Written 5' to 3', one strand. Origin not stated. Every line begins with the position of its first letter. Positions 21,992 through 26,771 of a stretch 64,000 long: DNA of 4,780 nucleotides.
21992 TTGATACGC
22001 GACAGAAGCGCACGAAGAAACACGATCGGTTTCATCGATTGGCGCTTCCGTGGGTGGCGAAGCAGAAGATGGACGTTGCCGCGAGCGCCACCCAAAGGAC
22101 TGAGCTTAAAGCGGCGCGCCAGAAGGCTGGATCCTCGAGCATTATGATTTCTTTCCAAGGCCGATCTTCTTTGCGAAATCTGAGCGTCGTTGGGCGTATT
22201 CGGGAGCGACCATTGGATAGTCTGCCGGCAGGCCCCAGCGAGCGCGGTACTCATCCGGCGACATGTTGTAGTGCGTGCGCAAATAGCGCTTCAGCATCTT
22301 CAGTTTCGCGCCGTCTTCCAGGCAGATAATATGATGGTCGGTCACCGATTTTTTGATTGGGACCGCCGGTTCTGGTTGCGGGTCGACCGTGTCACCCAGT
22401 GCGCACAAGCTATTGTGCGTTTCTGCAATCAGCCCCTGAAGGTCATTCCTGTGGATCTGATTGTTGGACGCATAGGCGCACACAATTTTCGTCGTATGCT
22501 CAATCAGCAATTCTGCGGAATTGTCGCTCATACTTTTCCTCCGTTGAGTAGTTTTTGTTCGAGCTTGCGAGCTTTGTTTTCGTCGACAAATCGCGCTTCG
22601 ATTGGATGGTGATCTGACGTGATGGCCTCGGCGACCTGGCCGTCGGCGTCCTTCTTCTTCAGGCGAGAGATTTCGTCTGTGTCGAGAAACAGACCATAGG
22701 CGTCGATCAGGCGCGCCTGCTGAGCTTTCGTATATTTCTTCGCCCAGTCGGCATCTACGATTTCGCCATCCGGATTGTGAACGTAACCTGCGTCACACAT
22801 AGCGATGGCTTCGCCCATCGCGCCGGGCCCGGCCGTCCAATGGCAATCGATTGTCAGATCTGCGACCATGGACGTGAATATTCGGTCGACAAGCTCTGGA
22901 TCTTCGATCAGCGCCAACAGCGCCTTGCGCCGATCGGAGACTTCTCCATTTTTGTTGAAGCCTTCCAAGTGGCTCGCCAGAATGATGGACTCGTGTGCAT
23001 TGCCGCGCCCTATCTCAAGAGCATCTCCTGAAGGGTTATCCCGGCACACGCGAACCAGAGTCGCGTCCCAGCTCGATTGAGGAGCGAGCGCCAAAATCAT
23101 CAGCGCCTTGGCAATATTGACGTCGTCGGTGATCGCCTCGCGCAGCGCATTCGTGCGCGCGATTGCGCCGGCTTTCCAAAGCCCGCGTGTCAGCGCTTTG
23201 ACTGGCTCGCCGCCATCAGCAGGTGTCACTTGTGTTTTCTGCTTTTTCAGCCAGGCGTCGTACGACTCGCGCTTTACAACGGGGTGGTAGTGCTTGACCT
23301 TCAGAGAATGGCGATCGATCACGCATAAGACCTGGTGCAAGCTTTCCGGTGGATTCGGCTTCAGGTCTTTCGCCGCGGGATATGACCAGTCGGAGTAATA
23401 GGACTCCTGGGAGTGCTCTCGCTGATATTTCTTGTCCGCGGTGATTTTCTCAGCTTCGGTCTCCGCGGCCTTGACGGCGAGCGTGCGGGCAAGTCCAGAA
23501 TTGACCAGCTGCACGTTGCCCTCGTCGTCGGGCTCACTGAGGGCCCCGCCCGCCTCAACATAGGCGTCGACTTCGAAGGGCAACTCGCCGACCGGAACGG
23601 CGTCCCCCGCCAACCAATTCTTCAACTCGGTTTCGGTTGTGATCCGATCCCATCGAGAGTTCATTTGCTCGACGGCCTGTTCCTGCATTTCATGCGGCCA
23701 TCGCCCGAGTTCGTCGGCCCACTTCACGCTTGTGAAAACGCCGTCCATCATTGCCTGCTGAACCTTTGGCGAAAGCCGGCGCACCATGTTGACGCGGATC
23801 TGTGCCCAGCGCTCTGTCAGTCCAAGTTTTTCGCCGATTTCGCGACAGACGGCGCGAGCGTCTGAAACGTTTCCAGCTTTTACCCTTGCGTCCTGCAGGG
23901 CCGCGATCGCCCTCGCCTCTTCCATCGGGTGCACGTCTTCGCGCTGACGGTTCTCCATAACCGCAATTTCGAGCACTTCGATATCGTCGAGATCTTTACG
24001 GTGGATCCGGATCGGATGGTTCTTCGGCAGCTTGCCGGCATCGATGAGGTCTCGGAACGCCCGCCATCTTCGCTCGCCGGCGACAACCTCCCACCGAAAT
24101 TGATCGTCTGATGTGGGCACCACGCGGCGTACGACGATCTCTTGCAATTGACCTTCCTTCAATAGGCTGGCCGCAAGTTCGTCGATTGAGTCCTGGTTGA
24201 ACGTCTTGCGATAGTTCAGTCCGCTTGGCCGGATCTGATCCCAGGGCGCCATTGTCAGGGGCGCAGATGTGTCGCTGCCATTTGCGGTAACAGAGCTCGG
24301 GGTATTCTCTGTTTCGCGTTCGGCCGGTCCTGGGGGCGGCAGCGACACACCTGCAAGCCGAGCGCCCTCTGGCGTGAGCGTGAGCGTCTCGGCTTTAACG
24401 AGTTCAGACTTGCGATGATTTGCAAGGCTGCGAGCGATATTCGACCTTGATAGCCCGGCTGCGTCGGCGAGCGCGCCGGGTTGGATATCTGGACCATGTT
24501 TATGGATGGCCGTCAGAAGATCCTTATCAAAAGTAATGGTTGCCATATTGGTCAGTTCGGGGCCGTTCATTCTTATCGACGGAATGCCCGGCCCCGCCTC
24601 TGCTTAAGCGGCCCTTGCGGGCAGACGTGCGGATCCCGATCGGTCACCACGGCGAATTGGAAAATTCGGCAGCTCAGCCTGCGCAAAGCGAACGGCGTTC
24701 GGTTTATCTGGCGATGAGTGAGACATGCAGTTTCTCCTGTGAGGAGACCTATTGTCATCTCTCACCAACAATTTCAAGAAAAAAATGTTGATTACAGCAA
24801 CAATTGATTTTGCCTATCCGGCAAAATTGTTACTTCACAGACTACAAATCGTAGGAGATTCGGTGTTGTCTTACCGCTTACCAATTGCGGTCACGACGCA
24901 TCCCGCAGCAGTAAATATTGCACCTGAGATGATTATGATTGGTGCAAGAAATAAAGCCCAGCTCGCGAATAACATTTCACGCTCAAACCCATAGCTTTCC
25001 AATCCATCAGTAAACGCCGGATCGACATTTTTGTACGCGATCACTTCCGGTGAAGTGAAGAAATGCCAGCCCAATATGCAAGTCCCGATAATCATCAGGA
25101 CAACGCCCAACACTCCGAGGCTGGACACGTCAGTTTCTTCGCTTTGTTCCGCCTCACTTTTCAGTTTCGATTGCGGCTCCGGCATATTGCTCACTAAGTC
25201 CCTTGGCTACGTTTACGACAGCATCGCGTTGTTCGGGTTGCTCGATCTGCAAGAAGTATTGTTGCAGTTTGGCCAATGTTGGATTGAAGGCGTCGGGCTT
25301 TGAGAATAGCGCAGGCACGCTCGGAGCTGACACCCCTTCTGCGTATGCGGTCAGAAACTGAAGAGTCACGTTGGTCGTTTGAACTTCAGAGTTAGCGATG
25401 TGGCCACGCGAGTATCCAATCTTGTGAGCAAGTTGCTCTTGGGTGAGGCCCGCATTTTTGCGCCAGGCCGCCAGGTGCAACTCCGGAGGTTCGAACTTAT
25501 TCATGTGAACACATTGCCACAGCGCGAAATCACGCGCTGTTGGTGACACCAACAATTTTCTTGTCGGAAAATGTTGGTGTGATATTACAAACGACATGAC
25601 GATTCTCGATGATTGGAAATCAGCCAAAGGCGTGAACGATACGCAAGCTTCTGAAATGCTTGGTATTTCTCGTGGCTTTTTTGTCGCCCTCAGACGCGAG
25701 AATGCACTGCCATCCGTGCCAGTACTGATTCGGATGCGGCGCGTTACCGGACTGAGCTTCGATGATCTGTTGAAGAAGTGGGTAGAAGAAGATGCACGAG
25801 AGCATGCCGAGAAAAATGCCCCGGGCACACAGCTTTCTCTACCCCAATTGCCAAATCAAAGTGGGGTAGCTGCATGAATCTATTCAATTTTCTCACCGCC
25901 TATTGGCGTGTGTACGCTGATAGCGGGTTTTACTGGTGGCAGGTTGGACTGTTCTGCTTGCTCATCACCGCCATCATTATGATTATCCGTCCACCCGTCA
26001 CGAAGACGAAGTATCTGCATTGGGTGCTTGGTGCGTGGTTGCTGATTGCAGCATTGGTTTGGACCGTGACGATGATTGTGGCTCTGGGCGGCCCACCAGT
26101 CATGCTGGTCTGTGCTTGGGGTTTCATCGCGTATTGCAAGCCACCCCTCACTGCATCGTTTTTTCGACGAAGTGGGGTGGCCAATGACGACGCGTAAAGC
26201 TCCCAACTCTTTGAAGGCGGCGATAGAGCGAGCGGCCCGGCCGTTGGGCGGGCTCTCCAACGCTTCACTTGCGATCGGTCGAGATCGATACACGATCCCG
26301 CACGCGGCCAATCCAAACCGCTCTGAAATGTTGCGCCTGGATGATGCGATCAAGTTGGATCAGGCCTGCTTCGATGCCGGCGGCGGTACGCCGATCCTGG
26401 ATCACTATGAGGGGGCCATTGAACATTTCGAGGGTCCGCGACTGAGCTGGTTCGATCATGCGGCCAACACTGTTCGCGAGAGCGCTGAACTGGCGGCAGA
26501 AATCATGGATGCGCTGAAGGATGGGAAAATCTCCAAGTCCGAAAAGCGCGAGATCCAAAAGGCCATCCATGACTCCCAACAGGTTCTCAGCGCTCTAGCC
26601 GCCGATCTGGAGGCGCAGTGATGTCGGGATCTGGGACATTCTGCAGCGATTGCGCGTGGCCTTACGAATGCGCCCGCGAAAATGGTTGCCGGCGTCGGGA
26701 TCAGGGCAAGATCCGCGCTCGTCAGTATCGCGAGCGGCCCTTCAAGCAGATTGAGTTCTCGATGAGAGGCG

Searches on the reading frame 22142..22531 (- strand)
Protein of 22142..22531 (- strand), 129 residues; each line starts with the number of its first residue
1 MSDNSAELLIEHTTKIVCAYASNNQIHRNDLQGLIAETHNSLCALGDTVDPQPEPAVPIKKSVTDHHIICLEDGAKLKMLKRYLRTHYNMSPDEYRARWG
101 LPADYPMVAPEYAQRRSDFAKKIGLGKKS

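Call 31: search_protein_families(library=pfam, proteins=[window:22142-22531:-], max_evalue=0.01)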
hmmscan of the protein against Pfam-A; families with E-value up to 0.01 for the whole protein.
window:22142-22531:- (129 aa): 1 family
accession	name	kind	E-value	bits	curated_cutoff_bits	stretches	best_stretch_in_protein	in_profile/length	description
PF05443.17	ROS_MUCR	-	4.5e-45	153.1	25.4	1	9-126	2-123/123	ROS/MUCR transcriptional regulator protein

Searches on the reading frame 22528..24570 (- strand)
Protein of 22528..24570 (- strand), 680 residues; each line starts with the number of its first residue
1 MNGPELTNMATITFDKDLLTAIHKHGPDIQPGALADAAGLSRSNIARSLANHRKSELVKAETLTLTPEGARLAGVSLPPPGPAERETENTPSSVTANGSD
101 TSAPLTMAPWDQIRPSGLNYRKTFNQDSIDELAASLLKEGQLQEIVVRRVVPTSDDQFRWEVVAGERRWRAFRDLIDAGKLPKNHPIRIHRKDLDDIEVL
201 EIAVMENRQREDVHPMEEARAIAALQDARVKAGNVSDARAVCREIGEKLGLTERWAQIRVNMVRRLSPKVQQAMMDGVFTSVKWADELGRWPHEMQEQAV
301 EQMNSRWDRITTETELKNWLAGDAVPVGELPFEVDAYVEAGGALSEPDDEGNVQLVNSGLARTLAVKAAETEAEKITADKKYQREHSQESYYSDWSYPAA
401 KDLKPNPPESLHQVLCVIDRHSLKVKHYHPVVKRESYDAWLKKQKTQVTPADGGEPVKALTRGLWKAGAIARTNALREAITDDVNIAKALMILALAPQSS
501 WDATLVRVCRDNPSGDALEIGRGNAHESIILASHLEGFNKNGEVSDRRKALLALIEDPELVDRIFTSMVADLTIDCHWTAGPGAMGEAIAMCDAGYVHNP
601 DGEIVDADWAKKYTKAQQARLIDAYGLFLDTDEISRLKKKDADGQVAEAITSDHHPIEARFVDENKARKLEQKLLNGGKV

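Call 31: search_protein_families(library=pfam, proteins=[window:22528-24570:-], max_evalue=0.01)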
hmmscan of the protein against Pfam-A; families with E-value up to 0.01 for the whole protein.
window:22528-24570:- (680 aa): 3 families
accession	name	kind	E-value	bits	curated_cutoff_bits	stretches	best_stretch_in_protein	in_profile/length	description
PF02195.25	ParB_N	-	2.7e-14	53.4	26.3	1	106-208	4-94/95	ParB N-terminal domain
PF12802.13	MarR_2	-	0.0016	19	27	1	17-60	9-52/61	MarR family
PF13404.12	HTH_AsnC-type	-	0.0036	17.5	27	0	15-49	5-38/42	AsnC-type helix-turn-helix domain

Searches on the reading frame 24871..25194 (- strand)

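Call 31: search_protein_families(library=pfam, proteins=[window:24871-25194:-], max_evalue=0.01)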
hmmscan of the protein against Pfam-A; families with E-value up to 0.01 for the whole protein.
window:24871-25194:- (107 aa): 1 family
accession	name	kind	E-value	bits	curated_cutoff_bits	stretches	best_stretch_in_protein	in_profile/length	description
PF11239.13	DUF3040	-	0.0058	17.3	24.7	0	57-105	21-74/84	Protein of unknown function (DUF3040)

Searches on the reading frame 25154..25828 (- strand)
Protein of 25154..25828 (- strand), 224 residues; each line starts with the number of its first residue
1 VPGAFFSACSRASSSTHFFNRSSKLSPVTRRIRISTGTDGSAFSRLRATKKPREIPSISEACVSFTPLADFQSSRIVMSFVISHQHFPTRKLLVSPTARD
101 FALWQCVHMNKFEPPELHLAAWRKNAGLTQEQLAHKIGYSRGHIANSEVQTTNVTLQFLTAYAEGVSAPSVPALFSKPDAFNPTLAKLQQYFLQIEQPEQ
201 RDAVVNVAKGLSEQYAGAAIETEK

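Call 31: search_protein_families(library=pfam, proteins=[window:25154-25828:-], max_evalue=0.01)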
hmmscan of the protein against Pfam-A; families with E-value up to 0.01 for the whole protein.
window:25154-25828:- (224 aa): 3 families
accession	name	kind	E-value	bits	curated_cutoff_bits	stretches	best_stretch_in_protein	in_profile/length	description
PF01381.28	HTH_3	-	5.5e-07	30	23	1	119-164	1-46/55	Helix-turn-helix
PF13560.12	HTH_31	-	7.4e-06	26.6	27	1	118-166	5-54/64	Helix-turn-helix domain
PF17762.8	HTH_ParB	-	0.0046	17.5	22.6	1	124-147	17-40/102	ParB HTH domain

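Call 32: search_protein_families(library=phrogs, proteins=[window:25154-25828:-], max_evalue=0.01)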
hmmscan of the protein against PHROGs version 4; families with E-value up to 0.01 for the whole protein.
window:25154-25828:- (224 aa): 8 families
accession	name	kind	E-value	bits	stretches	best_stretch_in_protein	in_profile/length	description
phrog_1373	-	transcription regulation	4.3e-08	34.3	1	119-165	68-114/166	transcriptional regulator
phrog_8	-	transcription regulation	0.00016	22.3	1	118-167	80-131/346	transcriptional regulator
phrog_5823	-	transcription regulation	0.00018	21.8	1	118-179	10-71/404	transcriptional regulator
phrog_7241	-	transcription regulation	0.00038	21.5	1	118-164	65-111/122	transcriptional regulator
phrog_3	-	transcription regulation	0.0019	19.1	1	105-172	81-141/430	transcriptional repressor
phrog_14076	-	transcription regulation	0.0021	19.6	1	118-165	17-70/86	transcriptional regulator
phrog_2439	-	transcription regulation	0.0072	16.2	1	119-166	12-59/367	transcriptional regulator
phrog_7950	-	transcription regulation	0.0081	17.2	0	119-148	12-41/68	transcriptional repressor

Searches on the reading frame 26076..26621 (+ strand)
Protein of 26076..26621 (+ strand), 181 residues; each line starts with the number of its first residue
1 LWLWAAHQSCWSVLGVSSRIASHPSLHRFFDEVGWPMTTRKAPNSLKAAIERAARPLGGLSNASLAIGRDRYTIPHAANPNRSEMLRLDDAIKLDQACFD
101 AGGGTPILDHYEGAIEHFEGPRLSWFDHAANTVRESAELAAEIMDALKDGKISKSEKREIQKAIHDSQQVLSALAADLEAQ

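Call 31: search_protein_families(library=pfam, proteins=[window:26076-26621:+], max_evalue=0.01)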
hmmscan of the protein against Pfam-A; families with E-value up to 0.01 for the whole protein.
window:26076-26621:+ (181 aa): 1 family
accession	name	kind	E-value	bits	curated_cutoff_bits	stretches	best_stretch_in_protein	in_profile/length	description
PF06892.16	Phage_CP76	-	1.4e-10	41.7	26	1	46-180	3-145/146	Phage regulatory protein CII (CP76)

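Call 32: search_protein_families(library=phrogs, proteins=[window:26076-26621:+], max_evalue=0.01)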
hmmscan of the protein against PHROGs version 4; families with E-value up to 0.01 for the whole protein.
window:26076-26621:+ (181 aa): 2 families
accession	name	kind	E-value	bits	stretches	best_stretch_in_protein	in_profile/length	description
phrog_101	-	transcription regulation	2.9e-12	47.8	1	38-180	16-160/203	CII-like transcriptional activator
phrog_38866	-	unknown function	0.0023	19.3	1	37-174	1-141/167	-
